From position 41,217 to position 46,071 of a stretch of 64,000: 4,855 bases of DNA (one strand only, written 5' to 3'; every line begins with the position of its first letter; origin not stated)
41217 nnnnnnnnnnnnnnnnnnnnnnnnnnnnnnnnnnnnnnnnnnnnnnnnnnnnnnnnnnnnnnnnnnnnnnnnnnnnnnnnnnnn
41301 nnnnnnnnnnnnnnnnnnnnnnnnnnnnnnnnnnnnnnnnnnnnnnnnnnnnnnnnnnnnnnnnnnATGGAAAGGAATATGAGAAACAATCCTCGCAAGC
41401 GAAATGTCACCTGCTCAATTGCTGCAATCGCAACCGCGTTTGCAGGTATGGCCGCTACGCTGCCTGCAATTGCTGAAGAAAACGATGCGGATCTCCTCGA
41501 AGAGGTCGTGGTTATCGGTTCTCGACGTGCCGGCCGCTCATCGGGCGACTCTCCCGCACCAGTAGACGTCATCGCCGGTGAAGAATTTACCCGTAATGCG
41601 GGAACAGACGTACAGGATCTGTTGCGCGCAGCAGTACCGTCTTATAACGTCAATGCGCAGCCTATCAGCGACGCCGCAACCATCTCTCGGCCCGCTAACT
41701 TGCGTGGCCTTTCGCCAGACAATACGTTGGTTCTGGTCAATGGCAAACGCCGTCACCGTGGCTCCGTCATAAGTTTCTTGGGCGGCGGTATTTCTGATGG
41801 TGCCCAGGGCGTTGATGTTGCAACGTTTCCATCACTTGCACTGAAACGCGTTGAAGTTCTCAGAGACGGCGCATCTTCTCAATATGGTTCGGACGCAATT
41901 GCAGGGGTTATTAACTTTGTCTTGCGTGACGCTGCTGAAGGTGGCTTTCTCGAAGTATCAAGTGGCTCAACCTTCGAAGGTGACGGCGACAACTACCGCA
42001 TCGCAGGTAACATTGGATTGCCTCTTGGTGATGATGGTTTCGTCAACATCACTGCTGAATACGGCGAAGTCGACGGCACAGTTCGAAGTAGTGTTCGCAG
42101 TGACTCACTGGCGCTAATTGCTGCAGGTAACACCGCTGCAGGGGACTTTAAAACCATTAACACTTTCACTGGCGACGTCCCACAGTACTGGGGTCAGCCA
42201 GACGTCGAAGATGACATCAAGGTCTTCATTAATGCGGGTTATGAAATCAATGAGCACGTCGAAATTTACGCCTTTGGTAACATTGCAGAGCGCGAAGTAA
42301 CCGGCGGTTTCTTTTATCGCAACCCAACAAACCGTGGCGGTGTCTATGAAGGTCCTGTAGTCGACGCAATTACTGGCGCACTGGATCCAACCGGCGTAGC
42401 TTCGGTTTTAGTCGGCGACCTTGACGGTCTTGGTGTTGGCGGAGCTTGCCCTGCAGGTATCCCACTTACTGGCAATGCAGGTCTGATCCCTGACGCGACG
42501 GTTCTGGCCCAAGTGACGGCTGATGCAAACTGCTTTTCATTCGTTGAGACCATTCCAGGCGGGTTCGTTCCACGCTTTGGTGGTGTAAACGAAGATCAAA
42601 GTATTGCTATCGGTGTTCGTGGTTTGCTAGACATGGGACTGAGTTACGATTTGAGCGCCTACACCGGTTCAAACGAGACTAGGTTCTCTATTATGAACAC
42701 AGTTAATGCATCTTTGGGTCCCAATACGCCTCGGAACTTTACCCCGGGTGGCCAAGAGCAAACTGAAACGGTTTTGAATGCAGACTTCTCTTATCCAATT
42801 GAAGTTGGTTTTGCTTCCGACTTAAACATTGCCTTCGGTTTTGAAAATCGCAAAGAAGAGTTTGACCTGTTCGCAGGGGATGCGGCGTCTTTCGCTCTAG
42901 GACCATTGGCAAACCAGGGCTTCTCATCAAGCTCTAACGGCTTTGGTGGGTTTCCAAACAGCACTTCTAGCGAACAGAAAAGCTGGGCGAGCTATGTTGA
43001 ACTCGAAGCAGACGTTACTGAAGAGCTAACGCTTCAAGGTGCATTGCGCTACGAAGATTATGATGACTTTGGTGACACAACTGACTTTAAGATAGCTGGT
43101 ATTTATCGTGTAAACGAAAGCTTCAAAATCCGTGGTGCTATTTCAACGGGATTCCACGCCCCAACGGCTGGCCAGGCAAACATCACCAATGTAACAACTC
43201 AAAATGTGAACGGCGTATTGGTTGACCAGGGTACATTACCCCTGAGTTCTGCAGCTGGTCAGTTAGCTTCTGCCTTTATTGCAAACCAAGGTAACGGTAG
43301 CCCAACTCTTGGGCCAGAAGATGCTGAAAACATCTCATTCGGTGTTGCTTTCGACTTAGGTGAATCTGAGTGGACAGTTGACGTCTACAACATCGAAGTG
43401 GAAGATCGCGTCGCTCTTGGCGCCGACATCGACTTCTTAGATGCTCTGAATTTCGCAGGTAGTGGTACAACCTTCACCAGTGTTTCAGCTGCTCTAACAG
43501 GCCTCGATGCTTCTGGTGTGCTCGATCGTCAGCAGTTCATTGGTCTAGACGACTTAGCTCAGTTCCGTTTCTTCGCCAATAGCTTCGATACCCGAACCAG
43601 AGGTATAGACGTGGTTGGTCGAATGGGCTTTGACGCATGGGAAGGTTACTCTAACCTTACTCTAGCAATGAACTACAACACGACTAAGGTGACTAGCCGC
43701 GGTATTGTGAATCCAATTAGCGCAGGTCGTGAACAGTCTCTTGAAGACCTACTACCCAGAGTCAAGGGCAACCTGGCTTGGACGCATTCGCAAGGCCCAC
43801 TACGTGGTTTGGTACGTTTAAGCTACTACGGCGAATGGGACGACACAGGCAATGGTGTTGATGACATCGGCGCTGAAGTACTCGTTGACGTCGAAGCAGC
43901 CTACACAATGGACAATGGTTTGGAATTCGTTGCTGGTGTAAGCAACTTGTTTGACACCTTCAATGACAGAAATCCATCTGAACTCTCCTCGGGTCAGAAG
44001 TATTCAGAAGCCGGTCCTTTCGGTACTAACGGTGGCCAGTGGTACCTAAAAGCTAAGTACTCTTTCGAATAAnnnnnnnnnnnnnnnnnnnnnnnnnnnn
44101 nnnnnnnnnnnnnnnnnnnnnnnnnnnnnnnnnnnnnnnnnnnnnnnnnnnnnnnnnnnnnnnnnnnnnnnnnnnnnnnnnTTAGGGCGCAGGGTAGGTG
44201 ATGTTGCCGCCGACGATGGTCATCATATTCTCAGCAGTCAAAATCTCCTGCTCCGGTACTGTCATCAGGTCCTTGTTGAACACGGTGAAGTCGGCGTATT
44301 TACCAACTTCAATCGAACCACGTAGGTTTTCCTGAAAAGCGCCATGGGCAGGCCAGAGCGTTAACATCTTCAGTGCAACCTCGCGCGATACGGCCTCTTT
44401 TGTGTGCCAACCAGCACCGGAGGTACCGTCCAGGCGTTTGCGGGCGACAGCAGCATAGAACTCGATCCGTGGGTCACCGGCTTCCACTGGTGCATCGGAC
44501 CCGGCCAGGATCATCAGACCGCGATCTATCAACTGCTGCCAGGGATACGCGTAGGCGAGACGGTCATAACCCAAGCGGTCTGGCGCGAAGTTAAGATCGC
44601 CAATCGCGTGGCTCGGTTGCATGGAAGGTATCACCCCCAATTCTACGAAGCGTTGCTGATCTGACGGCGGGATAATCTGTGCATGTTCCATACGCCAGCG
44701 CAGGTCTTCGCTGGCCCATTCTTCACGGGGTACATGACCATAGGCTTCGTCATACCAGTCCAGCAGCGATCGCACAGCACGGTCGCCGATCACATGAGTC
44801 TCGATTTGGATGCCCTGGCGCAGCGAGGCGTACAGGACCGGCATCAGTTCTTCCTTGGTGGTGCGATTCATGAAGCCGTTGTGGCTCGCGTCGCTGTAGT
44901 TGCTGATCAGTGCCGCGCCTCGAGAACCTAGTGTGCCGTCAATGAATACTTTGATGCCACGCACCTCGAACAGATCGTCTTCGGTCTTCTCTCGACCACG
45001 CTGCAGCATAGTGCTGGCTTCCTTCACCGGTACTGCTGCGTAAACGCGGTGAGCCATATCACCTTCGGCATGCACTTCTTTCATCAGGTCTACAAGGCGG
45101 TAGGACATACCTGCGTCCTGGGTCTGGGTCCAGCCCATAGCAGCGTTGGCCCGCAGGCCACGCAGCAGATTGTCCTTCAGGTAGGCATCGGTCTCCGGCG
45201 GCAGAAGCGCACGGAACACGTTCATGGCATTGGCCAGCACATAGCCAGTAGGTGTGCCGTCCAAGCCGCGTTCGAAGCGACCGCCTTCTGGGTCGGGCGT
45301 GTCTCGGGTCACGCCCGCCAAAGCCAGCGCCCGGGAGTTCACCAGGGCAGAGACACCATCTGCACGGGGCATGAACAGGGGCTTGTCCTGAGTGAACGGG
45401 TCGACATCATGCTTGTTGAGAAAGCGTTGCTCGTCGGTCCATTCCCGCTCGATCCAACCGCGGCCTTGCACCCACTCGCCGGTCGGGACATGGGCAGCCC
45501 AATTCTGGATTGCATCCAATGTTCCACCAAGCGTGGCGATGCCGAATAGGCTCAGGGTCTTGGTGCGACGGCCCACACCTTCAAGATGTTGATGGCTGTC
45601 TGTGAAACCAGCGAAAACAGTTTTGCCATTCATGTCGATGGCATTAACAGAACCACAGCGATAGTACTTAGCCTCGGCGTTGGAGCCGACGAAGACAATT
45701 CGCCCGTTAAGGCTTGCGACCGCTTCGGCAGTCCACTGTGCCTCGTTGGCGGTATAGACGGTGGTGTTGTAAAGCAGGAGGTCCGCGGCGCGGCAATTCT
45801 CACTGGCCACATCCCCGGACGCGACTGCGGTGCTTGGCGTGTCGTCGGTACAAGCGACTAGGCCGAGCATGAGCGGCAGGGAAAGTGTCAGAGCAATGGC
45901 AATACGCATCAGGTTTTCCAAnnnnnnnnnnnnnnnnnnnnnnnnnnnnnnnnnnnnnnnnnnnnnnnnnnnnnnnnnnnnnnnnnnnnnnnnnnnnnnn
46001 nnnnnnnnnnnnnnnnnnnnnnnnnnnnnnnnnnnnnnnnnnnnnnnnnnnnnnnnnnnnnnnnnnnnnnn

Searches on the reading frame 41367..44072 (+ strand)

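Call 16: search_protein_families(library=pfam, proteins=[window:41367-44072:+], max_evalue=0.001)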
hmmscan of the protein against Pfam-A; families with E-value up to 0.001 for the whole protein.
window:41367-44072:+ (901 aa): 2 families
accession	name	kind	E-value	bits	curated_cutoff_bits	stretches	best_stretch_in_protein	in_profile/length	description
PF00593.30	TonB_dep_Rec_b-barrel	-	8.5e-30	105.4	27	1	413-861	63-436/436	TonB dependent receptor-like, beta-barrel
PF07715.20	Plug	-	2.8e-18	66.8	23.9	1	61-181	4-107/107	TonB-dependent Receptor Plug Domain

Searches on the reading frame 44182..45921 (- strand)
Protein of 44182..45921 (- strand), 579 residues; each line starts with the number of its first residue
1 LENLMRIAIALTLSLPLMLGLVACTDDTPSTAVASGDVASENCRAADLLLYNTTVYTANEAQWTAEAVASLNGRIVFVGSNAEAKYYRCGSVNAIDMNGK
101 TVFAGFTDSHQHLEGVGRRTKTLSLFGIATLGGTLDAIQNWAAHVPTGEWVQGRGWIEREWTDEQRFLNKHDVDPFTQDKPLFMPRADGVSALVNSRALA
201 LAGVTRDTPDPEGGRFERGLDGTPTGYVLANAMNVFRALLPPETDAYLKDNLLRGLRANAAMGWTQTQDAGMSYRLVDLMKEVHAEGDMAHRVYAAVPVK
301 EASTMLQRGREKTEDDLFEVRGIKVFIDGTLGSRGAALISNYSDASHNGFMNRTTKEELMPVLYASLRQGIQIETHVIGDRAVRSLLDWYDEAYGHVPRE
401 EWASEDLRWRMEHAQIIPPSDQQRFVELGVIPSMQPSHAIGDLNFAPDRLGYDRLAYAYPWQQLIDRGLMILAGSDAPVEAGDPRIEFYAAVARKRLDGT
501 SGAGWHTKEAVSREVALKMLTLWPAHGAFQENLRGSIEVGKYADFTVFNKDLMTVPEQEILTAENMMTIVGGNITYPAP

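Call 16: search_protein_families(library=pfam, proteins=[window:44182-45921:-], max_evalue=0.001)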
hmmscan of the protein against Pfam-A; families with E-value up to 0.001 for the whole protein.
window:44182-45921:- (579 aa): 2 families
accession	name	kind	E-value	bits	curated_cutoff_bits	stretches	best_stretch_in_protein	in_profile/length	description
PF07969.17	Amidohydro_3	-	3.1e-82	278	29.7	1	94-576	2-472/472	Amidohydrolase family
PF01979.26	Amidohydro_1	-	7.2e-07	29.2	25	1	245-557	31-323/345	Amidohydrolase family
